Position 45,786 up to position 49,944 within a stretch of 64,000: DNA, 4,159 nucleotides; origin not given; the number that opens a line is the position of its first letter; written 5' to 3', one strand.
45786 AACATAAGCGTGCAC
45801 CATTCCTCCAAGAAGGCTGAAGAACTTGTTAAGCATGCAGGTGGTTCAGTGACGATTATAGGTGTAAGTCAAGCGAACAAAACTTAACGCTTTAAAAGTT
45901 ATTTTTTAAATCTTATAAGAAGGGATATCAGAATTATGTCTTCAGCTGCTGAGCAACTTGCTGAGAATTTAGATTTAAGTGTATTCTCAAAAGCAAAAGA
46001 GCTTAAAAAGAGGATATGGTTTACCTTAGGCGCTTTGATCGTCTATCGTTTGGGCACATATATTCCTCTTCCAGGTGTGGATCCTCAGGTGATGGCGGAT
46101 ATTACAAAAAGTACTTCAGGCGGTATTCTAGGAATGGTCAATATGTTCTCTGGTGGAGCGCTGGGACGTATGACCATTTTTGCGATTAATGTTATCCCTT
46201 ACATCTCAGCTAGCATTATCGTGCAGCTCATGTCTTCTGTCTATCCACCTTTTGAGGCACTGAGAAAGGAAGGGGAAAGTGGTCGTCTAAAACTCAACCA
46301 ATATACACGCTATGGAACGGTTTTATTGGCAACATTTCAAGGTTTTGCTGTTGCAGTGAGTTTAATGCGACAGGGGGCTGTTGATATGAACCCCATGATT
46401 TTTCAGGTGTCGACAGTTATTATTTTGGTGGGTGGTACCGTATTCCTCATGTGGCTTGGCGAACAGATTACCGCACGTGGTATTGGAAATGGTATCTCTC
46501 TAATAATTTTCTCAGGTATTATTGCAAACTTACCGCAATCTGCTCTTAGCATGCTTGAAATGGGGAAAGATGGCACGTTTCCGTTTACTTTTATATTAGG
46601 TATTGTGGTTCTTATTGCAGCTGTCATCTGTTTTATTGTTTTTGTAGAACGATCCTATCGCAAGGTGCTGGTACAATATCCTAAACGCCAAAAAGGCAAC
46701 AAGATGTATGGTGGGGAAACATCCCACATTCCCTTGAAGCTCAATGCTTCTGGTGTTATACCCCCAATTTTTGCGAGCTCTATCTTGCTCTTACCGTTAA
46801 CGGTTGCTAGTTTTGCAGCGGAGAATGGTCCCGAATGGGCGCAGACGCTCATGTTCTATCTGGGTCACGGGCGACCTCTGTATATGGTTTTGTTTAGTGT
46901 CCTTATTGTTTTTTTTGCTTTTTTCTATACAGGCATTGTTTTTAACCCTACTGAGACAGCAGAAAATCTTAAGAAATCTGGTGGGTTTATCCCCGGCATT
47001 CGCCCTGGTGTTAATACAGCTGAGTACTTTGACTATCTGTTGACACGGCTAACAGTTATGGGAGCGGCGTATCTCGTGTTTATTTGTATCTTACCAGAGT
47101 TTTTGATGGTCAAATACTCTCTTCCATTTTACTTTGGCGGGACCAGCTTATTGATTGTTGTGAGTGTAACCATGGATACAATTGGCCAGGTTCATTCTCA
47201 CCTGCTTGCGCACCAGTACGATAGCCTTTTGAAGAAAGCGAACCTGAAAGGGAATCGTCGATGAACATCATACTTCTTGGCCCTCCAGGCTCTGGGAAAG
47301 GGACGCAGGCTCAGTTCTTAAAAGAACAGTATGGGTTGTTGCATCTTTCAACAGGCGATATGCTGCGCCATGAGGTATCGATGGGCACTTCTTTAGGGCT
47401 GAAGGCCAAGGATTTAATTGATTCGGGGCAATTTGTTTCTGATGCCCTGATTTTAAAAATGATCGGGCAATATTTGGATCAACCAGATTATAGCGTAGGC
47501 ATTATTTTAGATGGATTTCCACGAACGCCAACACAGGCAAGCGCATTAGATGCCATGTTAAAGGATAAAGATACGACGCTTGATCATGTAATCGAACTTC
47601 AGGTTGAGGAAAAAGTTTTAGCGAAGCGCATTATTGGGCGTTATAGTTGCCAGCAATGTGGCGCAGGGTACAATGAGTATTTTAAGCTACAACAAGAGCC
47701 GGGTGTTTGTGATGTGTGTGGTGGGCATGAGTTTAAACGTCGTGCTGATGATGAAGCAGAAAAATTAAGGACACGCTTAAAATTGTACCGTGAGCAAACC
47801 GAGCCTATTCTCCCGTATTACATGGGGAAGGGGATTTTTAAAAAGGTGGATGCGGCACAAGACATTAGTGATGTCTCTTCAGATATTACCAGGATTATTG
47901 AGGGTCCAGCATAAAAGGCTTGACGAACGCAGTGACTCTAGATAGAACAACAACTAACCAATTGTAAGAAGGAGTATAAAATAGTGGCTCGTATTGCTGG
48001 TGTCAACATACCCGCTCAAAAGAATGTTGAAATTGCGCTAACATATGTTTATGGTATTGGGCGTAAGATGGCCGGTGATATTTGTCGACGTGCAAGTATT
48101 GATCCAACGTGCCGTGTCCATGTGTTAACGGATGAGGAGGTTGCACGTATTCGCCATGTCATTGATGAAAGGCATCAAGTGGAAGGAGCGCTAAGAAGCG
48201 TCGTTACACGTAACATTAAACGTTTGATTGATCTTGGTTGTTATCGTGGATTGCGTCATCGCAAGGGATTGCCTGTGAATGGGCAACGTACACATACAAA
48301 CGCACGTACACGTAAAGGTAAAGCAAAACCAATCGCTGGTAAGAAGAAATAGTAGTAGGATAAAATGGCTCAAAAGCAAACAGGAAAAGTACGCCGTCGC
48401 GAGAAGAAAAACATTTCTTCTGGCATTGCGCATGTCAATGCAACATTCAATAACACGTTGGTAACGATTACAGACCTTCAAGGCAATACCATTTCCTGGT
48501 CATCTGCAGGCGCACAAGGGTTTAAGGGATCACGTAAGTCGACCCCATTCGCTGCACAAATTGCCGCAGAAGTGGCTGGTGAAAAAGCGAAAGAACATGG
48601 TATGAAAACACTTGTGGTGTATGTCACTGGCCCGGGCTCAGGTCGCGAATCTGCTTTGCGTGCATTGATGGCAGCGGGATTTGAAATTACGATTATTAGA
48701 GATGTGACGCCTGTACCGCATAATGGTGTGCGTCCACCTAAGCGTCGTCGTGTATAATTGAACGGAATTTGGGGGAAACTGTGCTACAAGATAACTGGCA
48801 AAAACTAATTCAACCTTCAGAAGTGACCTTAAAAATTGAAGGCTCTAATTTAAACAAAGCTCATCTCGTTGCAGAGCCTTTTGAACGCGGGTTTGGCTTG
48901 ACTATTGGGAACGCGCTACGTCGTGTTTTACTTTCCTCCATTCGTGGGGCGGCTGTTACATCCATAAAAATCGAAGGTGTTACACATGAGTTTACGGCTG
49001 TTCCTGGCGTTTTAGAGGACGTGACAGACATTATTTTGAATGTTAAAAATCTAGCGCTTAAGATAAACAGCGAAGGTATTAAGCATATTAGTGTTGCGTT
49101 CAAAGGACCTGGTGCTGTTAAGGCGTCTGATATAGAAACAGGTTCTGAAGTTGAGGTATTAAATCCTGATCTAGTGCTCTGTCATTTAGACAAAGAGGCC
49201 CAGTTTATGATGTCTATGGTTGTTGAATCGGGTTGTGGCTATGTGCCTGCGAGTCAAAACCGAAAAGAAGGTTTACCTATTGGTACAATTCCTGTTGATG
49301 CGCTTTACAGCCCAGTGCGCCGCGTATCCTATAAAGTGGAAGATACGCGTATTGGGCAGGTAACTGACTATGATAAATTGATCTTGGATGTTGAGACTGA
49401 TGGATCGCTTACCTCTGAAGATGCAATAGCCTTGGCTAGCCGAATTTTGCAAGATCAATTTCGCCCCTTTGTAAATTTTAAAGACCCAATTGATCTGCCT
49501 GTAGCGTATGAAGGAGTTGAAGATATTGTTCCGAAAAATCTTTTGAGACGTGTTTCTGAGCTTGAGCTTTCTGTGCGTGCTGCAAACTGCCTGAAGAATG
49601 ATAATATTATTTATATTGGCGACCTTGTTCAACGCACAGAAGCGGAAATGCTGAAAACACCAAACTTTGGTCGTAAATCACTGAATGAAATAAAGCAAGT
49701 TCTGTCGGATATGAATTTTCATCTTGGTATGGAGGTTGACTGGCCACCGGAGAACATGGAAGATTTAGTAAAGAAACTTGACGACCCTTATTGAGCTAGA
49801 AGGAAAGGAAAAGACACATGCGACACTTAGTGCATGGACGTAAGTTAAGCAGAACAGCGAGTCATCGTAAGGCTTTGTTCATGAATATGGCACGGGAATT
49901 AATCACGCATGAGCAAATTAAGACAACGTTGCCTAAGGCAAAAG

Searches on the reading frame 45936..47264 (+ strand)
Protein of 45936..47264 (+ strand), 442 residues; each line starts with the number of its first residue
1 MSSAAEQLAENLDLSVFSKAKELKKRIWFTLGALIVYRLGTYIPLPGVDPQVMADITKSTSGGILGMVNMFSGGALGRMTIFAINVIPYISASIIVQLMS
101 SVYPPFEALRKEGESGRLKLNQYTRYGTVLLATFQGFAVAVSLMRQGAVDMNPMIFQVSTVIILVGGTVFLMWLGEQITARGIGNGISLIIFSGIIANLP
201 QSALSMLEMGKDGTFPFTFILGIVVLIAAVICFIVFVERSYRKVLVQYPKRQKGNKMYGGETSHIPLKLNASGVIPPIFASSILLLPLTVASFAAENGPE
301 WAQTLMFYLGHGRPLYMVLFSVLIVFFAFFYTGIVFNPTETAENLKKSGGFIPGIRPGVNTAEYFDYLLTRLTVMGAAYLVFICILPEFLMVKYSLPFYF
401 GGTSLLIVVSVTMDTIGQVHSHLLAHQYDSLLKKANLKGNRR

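Call 74: search_protein_families(library=pfam, proteins=[window:45936-47264:+], max_evalue=0.00001)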
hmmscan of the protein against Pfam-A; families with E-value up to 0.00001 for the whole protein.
window:45936-47264:+ (442 aa): 1 family
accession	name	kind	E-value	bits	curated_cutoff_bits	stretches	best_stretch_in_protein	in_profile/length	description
PF00344.25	SecY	-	1.3e-107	360.2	32.2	1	80-416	1-306/306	SecY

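Call 75: find_homologous_proteins(query=window:45936-47264:+, max_evalue=1e-50)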
Query window:45936-47264:+ (442 aa): 8000 proteins with E <= 1e-50 among 8000 candidates; the best 120 are listed.
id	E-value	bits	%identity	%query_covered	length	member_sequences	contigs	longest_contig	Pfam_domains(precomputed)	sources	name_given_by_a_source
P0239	3.8e-285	964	100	100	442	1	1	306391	PF00344.26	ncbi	-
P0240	3.5e-270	914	93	100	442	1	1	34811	PF00344.26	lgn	-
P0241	3.8e-243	825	82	100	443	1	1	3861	PF00344.26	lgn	-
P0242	5.5e-236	802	-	-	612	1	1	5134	PF00344.26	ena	-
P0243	2.1e-234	796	80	100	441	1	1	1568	PF00344.26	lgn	-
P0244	2.3e-233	793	80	100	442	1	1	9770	PF00344.26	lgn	-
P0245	2.4e-233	793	81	100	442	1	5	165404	PF00344.26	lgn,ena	-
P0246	3.0e-232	789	80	100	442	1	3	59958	PF00344.26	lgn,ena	-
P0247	3.8e-231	786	79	100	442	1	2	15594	PF00344.26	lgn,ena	-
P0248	1.3e-227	774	77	100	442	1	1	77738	PF00344.26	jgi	jgi:preprotein translocase subunit SecY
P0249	1.1e-217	741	74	100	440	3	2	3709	PF00344.26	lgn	-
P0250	3.7e-217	740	75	100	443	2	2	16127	PF00344.26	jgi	-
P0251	1.5e-214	731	74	100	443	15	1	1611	PF00344.26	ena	-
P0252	1.4e-211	721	73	98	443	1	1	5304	PF00344.26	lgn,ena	-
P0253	3.4e-204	697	70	100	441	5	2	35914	PF00344.26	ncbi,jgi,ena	jgi:preprotein translocase subunit SecY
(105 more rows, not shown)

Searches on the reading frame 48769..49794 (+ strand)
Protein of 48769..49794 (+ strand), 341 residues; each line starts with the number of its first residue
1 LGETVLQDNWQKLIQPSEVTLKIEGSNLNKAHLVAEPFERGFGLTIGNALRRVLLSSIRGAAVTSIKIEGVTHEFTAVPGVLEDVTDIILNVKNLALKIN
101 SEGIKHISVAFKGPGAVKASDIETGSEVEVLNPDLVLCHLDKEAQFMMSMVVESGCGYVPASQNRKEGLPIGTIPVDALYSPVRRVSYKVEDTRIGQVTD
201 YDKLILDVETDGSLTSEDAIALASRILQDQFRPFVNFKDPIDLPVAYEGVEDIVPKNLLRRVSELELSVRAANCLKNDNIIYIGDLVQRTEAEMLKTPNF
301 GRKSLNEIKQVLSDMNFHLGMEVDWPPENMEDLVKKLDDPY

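Call 74: search_protein_families(library=pfam, proteins=[window:48769-49794:+], max_evalue=0.00001)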
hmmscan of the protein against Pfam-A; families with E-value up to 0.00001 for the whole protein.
window:48769-49794:+ (341 aa): 3 families
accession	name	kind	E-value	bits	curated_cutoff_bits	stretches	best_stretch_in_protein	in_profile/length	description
PF01000.31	RNA_pol_A_bac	-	6.7e-33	113.9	33.9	1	66-181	1-119/119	RNA polymerase Rpb3/RpoA insert domain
PF01193.29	RNA_pol_L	-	2.4e-25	88.5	24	1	36-231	1-74/74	RNA polymerase Rpb3/Rpb11 dimerisation domain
PF03118.21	RNA_pol_A_CTD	-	6.2e-25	87.2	23.8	1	256-313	9-66/67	Bacterial RNA polymerase, alpha chain C terminal domain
